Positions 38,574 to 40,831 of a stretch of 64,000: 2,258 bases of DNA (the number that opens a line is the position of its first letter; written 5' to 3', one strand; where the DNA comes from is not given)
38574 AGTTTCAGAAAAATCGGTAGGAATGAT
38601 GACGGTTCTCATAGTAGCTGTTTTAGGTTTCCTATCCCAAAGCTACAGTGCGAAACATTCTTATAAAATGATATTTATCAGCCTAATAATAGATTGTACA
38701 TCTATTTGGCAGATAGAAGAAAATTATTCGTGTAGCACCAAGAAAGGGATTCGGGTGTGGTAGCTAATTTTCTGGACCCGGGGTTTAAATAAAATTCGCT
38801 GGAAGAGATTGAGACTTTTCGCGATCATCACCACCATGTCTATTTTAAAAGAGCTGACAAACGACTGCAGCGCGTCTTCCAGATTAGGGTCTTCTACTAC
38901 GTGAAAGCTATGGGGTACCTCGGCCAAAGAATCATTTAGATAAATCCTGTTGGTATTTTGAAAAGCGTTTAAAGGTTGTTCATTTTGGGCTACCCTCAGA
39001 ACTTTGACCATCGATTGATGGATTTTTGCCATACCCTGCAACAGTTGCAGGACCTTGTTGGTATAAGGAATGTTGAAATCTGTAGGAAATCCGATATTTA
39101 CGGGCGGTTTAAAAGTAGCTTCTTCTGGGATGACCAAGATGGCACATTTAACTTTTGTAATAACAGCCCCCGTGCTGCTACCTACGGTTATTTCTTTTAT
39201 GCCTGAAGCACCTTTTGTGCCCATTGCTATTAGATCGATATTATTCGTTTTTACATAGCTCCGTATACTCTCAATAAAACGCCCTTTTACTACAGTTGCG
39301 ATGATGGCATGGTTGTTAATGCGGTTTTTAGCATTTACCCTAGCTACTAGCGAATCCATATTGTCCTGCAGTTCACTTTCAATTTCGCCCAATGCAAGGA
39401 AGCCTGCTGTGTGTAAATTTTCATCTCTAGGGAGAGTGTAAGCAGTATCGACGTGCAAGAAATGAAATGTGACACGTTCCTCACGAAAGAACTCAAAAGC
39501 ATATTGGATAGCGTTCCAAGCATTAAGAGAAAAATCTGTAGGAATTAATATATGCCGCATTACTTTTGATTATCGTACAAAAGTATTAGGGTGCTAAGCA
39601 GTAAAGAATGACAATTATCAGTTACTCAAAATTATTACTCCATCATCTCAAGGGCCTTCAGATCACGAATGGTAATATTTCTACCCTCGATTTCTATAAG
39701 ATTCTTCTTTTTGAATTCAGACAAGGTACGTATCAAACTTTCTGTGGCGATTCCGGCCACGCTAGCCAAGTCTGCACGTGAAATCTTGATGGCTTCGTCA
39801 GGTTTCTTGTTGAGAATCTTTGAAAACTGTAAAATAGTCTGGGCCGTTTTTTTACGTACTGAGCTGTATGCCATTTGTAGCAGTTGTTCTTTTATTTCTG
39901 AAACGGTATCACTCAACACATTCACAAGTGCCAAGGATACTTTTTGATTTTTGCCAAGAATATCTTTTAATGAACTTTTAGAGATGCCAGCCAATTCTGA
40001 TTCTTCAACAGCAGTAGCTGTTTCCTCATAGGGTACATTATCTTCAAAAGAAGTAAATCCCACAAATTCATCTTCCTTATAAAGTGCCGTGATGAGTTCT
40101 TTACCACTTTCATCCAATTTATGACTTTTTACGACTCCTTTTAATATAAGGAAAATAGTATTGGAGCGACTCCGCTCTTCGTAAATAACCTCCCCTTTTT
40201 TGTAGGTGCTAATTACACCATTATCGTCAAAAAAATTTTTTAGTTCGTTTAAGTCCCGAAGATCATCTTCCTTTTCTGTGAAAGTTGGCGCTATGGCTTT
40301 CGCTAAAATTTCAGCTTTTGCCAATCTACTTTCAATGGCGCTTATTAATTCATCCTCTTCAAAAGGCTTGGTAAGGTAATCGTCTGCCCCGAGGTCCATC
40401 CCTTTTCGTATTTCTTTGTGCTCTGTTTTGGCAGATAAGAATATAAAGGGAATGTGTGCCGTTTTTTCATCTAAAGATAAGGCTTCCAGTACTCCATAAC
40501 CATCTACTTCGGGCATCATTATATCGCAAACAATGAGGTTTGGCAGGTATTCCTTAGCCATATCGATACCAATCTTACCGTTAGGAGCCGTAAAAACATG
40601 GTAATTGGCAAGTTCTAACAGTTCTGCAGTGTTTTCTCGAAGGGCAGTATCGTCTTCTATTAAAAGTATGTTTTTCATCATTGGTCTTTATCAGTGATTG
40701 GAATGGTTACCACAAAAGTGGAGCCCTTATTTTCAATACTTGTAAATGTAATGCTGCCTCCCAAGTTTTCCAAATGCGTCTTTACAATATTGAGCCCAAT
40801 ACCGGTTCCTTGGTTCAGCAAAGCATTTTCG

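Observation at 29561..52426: A 23-kb DosR-like dormancy/low-oxygen regulon defined by 11 identically spaced FNR-like boxes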

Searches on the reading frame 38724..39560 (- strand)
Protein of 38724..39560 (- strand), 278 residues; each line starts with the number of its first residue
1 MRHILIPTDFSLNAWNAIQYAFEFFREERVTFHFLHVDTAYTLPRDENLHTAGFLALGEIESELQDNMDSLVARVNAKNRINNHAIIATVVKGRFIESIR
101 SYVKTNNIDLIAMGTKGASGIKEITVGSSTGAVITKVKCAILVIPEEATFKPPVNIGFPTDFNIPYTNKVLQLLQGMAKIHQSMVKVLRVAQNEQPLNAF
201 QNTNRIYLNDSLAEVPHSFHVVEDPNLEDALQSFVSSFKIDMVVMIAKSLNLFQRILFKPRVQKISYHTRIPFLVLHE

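Call 35: search_protein_families(library=ncbifam, proteins=[window:38724-39560:-], max_evalue=0.001)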
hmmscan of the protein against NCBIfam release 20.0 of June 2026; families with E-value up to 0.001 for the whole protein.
window:38724-39560:- (278 aa): 1 family
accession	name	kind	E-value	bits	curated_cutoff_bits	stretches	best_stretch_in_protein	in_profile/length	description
NF008380.0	PRK11175.1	equivalog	2.5e-06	26.7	227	1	79-148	236-303/313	universal stress protein UspE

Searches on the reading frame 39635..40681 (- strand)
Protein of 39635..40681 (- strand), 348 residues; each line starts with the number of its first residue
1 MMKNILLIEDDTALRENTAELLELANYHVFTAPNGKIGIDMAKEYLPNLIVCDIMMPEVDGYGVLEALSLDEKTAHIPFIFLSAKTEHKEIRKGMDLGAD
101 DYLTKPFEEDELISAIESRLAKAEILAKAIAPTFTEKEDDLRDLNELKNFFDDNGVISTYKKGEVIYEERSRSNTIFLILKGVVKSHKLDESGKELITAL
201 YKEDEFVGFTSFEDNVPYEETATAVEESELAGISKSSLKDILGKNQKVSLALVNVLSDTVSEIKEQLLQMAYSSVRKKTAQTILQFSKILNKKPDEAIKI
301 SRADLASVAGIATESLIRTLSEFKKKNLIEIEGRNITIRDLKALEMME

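Call 5: search_protein_families(library=pfam, proteins=[window:39635-40681:-], max_evalue=0.01)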
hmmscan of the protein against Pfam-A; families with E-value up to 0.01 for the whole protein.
window:39635-40681:- (348 aa): 3 families
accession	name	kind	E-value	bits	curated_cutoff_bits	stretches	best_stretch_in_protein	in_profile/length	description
PF00072.30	Response_reg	-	4.5e-27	94.9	30.2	1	5-117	1-111/111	Response regulator receiver domain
PF00027.35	cNMP_binding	-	1e-16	61.1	27.5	1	159-244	3-88/89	Cyclic nucleotide-binding domain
PF13545.12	HTH_Crp_2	-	3.5e-13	49.7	27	1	295-345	18-68/70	Crp-like helix-turn-helix domain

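Call 13: find_homologous_proteins(query=window:39635-40681:-, max_evalue=1e-10)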
Query window:39635-40681:- (348 aa): 7990 proteins with E <= 1e-10 among 8000 candidates; the best 120 are listed.
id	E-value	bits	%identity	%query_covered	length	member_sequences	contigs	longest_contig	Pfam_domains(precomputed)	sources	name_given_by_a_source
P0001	2.6e-214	729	100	100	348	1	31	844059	PF13545.13,PF00027.36,PF00072.31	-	-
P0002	9.6e-214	727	100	100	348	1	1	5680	PF13545.13,PF00027.36,PF00072.31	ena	-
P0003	1.3e-213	726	100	100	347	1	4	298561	PF13545.13,PF00027.36,PF00072.31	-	-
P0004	1.4e-212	723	99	100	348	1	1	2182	PF13545.13,PF00027.36,PF00072.31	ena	-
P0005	2.1e-212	722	99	100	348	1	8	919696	PF13545.13,PF00027.36,PF00072.31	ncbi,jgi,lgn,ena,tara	tara:strand:+ start:3719 stop:4765 length:1047 start_codon:yes stop_codon:yes gene_type:complete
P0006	1.1e-211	720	99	100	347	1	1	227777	PF13545.13,PF00027.36,PF00072.31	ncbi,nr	ncbi:MAG: transcriptional regulator [Flavobacteriaceae bacterium]|nr:transcriptional regulator [Flav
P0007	1.0e-210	717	98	100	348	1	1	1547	PF13545.13,PF00027.36,PF00072.31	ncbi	-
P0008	2.9e-210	715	98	100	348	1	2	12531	PF13545.13,PF00027.36,PF00072.31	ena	-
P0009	7.4e-189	645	89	99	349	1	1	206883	PF13545.13,PF00027.36,PF00072.31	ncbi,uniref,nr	ncbi:response regulator [Patiriisocius hiemis]|uniref:Response regulator n=1 Tax=Patiriisocius hiemi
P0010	8.5e-176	602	84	99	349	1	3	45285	PF13545.13,PF00027.36,PF00072.31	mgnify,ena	mgnify:CR=1 FL=1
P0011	1.4e-172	591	82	99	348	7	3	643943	PF13545.13,PF00027.36,PF00072.31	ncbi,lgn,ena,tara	tara:strand:- start:13832 stop:14878 length:1047 start_codon:yes stop_codon:yes gene_type:complete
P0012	3.9e-171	587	81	100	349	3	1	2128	PF13545.13,PF00027.36,PF00072.31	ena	-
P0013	6.1e-169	580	78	100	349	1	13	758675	PF13545.13,PF00027.36,PF00072.31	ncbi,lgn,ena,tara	tara:strand:+ start:24445 stop:25494 length:1050 start_codon:yes stop_codon:yes gene_type:complete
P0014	2.6e-166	571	77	100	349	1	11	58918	PF13545.13,PF00027.36,PF00072.31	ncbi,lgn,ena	-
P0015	2.6e-162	558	76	100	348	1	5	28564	PF13545.13,PF00027.36,PF00072.31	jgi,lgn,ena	-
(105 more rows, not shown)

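Call 15: find_related_loci(query=window:39635-40681:-, collection=genome_contigs, flank=10000)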
Query window:39635-40681:- (348 aa) in genome_contigs; peptide patterns used: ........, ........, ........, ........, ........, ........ (x = any residue, [..] = any of these).
599 stretches matched a pattern (row limit reached: there are more); 538 encode a relative of the query (tblastn E <= 1e-3); the best 80 are kept; 80 distinct loci.
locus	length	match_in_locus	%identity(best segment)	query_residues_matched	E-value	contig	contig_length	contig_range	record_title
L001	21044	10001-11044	82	1-347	0e+0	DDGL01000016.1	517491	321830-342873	MAG TPA_asm: Flavobacteriaceae bacterium UBA1903 UBA1903_contig_434, whole genome shotgun sequence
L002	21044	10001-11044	75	1-344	3e-173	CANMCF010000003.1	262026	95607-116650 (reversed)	uncultured Bizionia sp. isolate 1139.fasta genome assembly, contig: NODE_3, whole genome shotgun sequence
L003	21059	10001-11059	74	1-348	1e-170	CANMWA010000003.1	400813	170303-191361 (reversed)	uncultured Aquimarina sp. isolate YR205-23-3Z.fasta genome assembly, contig: NODE_3, whole genome shotgun sequence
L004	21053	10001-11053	74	2-348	1e-170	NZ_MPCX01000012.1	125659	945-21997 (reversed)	MAG: Lacinutrix sp. MedPE-SW Lacinutrix-sp-MedPE-SW-C12, whole genome shotgun sequence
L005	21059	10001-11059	75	1-348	5e-171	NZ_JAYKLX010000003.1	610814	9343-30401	Aquimarina gracilis strain PSC32 contig3, whole genome shotgun sequence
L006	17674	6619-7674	74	2-348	3e-170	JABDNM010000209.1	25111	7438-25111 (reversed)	MAG: Flavobacteriaceae bacterium isolate Site_A4 k127_1868866, whole genome shotgun sequence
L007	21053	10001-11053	74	1-348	3e-170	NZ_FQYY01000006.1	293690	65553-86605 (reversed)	Mesonia phycicola strain DSM 21425, whole genome shotgun sequence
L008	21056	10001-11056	74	2-348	1e-169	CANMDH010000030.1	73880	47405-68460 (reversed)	uncultured Aquimarina sp. isolate 2-536A.fasta genome assembly, contig: NODE_30, whole genome shotgun sequence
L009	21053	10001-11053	75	1-348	7e-170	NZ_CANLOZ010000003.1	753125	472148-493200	Uncultured Aquimarina sp. isolate 740.fasta NODE_3, whole genome shotgun sequence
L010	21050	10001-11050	73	2-348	2e-169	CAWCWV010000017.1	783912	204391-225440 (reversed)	MAG: uncultured Flavobacteriaceae bacterium isolate MFD03250.bin.1.53 genome assembly, contig: contig_7882, whole genome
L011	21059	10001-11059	73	1-348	2e-169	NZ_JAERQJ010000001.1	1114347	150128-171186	Aquimarina mytili strain KCTC 23302 scaffold1-size1114285, whole genome shotgun sequence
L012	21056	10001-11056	74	1-348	5e-169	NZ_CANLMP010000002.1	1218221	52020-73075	Uncultured Aquimarina sp. isolate 4R5-1-G.fasta NODE_2, whole genome shotgun sequence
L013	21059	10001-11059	73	2-348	4e-169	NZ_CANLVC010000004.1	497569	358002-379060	Aquimarina algiphila isolate 2-91_1.fasta NODE_9, whole genome shotgun sequence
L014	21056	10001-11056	74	1-348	1e-168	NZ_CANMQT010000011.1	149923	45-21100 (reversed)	Uncultured Aquimarina sp. isolate 2-563A-J.fasta NODE_11, whole genome shotgun sequence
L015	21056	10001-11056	74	2-348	2e-168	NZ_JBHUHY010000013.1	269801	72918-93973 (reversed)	Aquimarina celericrescens strain KCTC 52897 soapdenovo_K_105_13, whole genome shotgun sequence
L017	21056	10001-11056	73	2-348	2e-168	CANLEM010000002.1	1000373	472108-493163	uncultured Aquimarina sp. isolate 2-328.fasta genome assembly, contig: NODE_2, whole genome shotgun sequence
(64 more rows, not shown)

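Call 34: search_protein_families(library=pfam, proteins=[L017:17162-19363:-, L017:16027-16968:-, L017:14589-16010:-, L017:14117-14563:-, L017:13415-14116:-, L017:12057-13418:+, L017:11111-11974:+, L017:19691-20911:-], max_evalue=0.0001)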
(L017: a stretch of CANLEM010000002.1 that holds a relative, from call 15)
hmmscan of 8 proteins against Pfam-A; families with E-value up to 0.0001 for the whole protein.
L017:17162-19363:- (733 aa): 2 families
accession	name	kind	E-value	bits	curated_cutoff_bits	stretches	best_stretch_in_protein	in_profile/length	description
PF00115.25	COX1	-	8.2e-118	394.4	34.8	1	11-442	1-436/436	Cytochrome C and Quinol oxidase polypeptide I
PF02433.20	FixO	-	7.5e-100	333.3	29.6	1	488-720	1-219/219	Cytochrome C oxidase, mono-heme subunit/FixO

L017:16027-16968:- (313 aa): 3 families
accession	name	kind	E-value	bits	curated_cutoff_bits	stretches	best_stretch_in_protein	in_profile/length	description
PF14715.11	FixP_N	-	4.3e-21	74.8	24.9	1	109-154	2-47/48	N-terminal domain of cytochrome oxidase-cbb3, FixP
PF13442.11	Cytochrome_CBB3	-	4.8e-11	43.3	27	1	196-270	3-68/68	Cytochrome C oxidase, cbb3-type, subunit III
PF00034.26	Cytochrom_C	-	5.2e-09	37.8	21.3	1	198-272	3-88/90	Cytochrome c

L017:14589-16010:- (473 aa): 9 families
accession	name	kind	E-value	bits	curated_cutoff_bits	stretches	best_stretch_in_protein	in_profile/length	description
PF13746.11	Fer4_18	-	6e-44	149.3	27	1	214-323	1-114/114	4Fe-4S dicluster domain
PF11614.14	FixG_C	-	9.7e-20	71.4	25.6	1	352-469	1-119/119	IG-like fold at C-terminal of FixG, putative oxidoreductase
PF12801.12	Fer4_5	-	4.1e-13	49.5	22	1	89-136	3-46/48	4Fe-4S binding domain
PF12838.12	Fer4_7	-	9.3e-09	36.1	27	1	218-284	7-52/52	4Fe-4S dicluster domain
PF13187.11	Fer4_9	-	3.8e-07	30.5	27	0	219-283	8-50/52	4Fe-4S dicluster domain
PF13237.11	Fer4_10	-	4.3e-07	30.2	25.5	1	218-281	14-53/53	4Fe-4S dicluster domain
PF13484.11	Fer4_16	-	5.7e-07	30.7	30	0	218-282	7-65/66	4Fe-4S double cluster binding domain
PF13183.11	Fer4_8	-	1.6e-06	29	27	0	244-284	24-68/68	4Fe-4S dicluster domain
PF13534.11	Fer4_17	-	1.1e-05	26.4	22.2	0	218-285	7-61/61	4Fe-4S dicluster domain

L017:14117-14563:- (148 aa): 1 family
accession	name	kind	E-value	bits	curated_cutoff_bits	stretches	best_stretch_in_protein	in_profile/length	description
PF05751.16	FixH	-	7e-29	101.2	23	1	2-146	1-149/150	FixH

L017:13415-14116:- (233 aa): 2 families
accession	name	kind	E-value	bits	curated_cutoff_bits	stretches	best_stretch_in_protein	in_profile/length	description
PF13386.12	DsbD_2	-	6.3e-54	183.3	24.9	1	4-203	1-198/199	Cytochrome C biogenesis protein transmembrane region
PF02683.22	DsbD_TM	-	1.7e-05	24.7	27.1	1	2-207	5-216/219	Cytochrome C biogenesis protein transmembrane domain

L017:12057-13418:+ (453 aa): 1 family
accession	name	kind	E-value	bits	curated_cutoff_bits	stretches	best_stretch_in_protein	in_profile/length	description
PF04055.27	Radical_SAM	-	8.7e-21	75.2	29.5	1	55-226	1-163/166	Radical SAM superfamily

L017:11111-11974:+ (287 aa): 1 family
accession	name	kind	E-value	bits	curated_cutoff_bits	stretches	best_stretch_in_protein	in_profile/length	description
PF00582.32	Usp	-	1.8e-24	87.3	24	1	9-153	1-141/141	Universal stress protein family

L017:19691-20911:- (406 aa): 1 family
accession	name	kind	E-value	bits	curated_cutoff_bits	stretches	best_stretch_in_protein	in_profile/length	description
PF03916.19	NrfD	-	1e-33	117.8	25.8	1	53-353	2-308/313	Polysulphide reductase, NrfD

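Call 35: search_protein_families(library=ncbifam, proteins=[window:39635-40681:-], max_evalue=0.001)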
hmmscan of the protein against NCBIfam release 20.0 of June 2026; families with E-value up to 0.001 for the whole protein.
window:39635-40681:- (348 aa): 101 families (the best 25 are shown)
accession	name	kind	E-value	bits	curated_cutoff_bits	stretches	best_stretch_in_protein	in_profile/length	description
TIGR02154.1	PhoB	equivalog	8.4e-26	90.7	296.2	1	1-123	1-123/226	phosphate regulon transcriptional regulator PhoB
NF041733.1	resp_reg_CseB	equivalog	1.5e-25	89.9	350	1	4-147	2-142/228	two-component system response regulator CseB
NF045944.1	ResRegRpaBCyano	equivalog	3.6e-24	85.4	330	1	6-124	1-116/229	response regulator transcription factor RpaB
NF040689.1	MtrAB_MtrA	equivalog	9.9e-24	83.9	300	1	5-124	1-117/219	MtrAB system response regulator MtrA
NF007135.0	PRK09581.1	equivalog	1.6e-23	83.3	474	1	1-198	1-193/457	PleD family two-component system response regulator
NF053854.1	RespRegPhoBBctds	equivalog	3.3e-22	78.9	270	1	5-128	1-123/225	two-component system response regulator PhoB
NF051850.1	RespRegRprY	equivalog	1.1e-21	77.3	370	1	4-121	6-121/234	response regulator transcription factor RprY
NF033120.0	vanR_FM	exception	2.4e-21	76.4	460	1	4-129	5-127/231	vancomycin resistance response regulator transcription factor, VanR-F/VanR-M family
NF045991.1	RespRegCtrARhodob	equivalog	3.6e-21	76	350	1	5-121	3-117/224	response regulator transcription factor CtrA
TIGR01387.1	cztR_silR_copR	subfamily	1.3e-20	74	279.2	1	5-128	1-122/218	heavy metal response regulator transcription factor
NF045505.1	RR_RssB_Pseudo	equivalog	1.4e-20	73.7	700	1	4-113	7-114/394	two-component system response regulator RssB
NF007005.1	PRK09468.1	equivalog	9.8e-20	71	331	1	3-132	4-130/237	osmolarity response regulator transcription factor OmpR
NF008732.0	PRK11753.1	equivalog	1.1e-19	70.8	266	1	154-338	22-210/214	cAMP-activated global transcriptional regulator CRP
NF040534.1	resp_reg_YycF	equivalog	7.7e-19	67.9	340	1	3-124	1-119/231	response regulator YycF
NF008365.0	PRK11161.1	subfamily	1.4e-18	67.1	228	1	144-346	39-241/250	fumarate/nitrate reduction transcriptional regulator Fnr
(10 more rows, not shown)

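Call 67: predict_structure(protein=window:39635-40681:-)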
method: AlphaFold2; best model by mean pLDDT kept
length: 348 residues; sequences in the alignment: 1
mean_pLDDT: 35.4   pTM: 0.25
mean pLDDT of the five models: 35.4, 30.1, 29.1, 27.4, 26.9
residues with pLDDT >= 90: 0; 70-90: 0; 50-70: 14; < 50: 334
segments of 3 or more residues with pLDDT < 50: 1-6, 8-10, 12-27, 32-37, 46-326, 328-348
pLDDT, mean of each block of 10 residues (from residue 1): 45 44 45 50 47 32 35 36 34 27 30 38 36 32 38 32 26 25 28 34 26 26 30 34 34 31 39 36 40 40 36 38 44 37 34
secondary structure, 60 per line:
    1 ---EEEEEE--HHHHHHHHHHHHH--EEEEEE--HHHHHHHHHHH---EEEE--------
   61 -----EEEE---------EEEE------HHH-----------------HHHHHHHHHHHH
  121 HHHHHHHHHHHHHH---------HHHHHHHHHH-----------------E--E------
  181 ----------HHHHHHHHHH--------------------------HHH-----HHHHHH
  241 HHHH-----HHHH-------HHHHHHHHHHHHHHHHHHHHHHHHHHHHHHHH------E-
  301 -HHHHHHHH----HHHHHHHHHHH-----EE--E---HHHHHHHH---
elements in order: E4-9 H12-24 E27-32 H35-45 E49-52 E66-69 E79-82 H109-134 H144-153 H191-200 H235-244 H250-253 H261-292 H302-309 H314-324 H338-345

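Call 73: search_protein_representatives(protein=window:39635-40681:-)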
Query: 348 residues. Proteins with E-value up to 0.001 (for the whole library): 510037; up to 1e-10: 104151; up to 1e-30: 1524. The best 150 are listed.
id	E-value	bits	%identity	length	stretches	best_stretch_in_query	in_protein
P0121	2.3e-126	438.0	64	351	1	2-347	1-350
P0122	7.4e-92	324.7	49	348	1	2-344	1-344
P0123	5.1e-91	321.9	68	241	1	55-282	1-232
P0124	1.8e-90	320.2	48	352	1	2-347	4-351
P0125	3.4e-90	319.2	50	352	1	4-338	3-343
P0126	6.8e-84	298.5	47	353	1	2-339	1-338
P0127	2.9e-83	296.4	46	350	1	1-339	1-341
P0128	4.9e-83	295.7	46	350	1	2-346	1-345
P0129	1.9e-82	293.8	47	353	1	2-344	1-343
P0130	2.0e-81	290.4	45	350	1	1-346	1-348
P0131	4.1e-81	289.4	45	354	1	2-343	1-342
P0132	8.5e-81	288.4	47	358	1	2-344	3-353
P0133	2.6e-80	286.8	44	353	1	1-347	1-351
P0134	3.2e-79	283.2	46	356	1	4-346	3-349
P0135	2.1e-78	280.5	43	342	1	2-345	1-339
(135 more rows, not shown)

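Call 75: predict_structure(alignment_id=A1)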
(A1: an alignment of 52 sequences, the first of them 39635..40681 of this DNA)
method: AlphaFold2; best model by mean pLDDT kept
length: 348 residues; sequences in the alignment: 52
mean_pLDDT: 82.4   pTM: 0.52
mean pLDDT of the five models: 82.4, 81.8, 79.9, 77.4, 77.3
residues with pLDDT >= 90: 111; 70-90: 189; 50-70: 38; < 50: 10
segments of 3 or more residues with pLDDT < 50: 130-139
pLDDT, mean of each block of 10 residues (from residue 1): 89 93 93 96 95 90 91 87 75 80 87 88 71 37 80 90 92 89 91 83 86 78 95 86 74 67 67 77 83 71 75 78 89 80 80
secondary structure, 60 per line:
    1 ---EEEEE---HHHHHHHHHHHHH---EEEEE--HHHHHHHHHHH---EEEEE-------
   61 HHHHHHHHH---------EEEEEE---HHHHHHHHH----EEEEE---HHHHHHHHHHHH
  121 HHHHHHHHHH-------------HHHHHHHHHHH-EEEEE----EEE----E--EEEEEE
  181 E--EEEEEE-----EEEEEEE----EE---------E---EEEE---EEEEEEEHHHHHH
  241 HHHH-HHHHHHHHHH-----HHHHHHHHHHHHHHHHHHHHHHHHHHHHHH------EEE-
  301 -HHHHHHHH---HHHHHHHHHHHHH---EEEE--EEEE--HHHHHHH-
elements in order: E4-8 H12-24 E28-32 H35-45 E49-53 H61-69 E79-84 H88-96 E101-105 H109-130 H144-154 E156-160 E165-167 E175-181 E184-189 E195-201 E221-224 E228-234 H235-244 H246-255 H261-290 E297-299 H302-309 H313-325 E329-332 E335-338 H341-347

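Call 77: fold_search(model_id=the predicted structure, library=pdb)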
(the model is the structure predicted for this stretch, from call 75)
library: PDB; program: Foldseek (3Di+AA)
matches with E <= 10: 1954; with E <= 0.001: 1180
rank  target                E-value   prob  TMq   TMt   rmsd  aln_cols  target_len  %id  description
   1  3i54_D                4.5e-16  1.00  0.30  0.45  17.7       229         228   18  Crystal structure of MtbCRP in complex with cAMP (released 2009-09-08)
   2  3rou_A                8.6e-16  1.00  0.30  0.50  16.8       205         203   23  Domain-domain flexibility leads to allostery within the camp receptor protein (CRP) (released 2012-05-02)
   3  4i0b_B                9.2e-16  1.00  0.29  0.50  16.8       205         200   24  structure of the mutant Catabolite gene activator protein H160L (released 2013-10-30)
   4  3kcc_A                1.0e-15  1.00  0.30  0.50  17.0       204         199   24  Crystal structure of D138L mutant of Catabolite Gene Activator Protein (released 2009-11-17)
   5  3qop_A                1.2e-15  1.00  0.30  0.51  16.9       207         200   24  Domain-domain flexibility leads to allostery within the camp receptor protein (CRP) (released 2012-04-04)
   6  3ryp_A                1.2e-15  1.00  0.30  0.51  17.2       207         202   24  Domain-domain flexibility leads to allostery within the camp receptor protein (CRP) (released 2012-05-02)
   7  4i02_C                1.4e-15  1.00  0.30  0.51  17.2       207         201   24  structure of the mutant Catabolite gene activator protein V140A (released 2013-10-30)
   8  1zrf_A                1.5e-15  1.00  0.29  0.49  17.0       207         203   24  4 crystal structures of CAP-DNA with all base-pair substitutions at position 6, CAP-[6C;17G]ICAP38 DNA (released 2006-03-21)
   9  1i5z_A                1.9e-15  1.00  0.30  0.50  17.1       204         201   24  STRUCTURE OF CRP-CAMP AT 1.9 A (released 2003-06-17)
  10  4r8h_B                1.9e-15  1.00  0.29  0.50  16.6       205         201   24  The role of protein-ligand contacts in allosteric regulation of the Escherichia coli Catabolite Activator Protein (released 2015-07-22)
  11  4ev0_D                2.2e-15  1.00  0.30  0.48  15.6       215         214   20  Crystal Structure of Thermus thermophilus Catabolite Activator Protein (released 2012-06-20)
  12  1g6n_A                2.6e-15  1.00  0.30  0.50  17.2       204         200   24  2.1 ANGSTROM STRUCTURE OF CAP-CAMP (released 2000-12-15)
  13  6dt4_B                3.0e-15  1.00  0.30  0.51  16.3       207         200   23  1.8 Angstrom Resolution Crystal Structure of cAMP-Regulatory Protein from Yersinia pestis in Complex with cAMP (released 2018-06-27)
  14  1i5z_B                3.2e-15  1.00  0.30  0.49  17.0       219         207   22  STRUCTURE OF CRP-CAMP AT 1.9 A (released 2003-06-17)
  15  6dt4_A                3.3e-15  1.00  0.29  0.49  17.2       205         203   24  1.8 Angstrom Resolution Crystal Structure of cAMP-Regulatory Protein from Yersinia pestis in Complex with cAMP (released 2018-06-27)
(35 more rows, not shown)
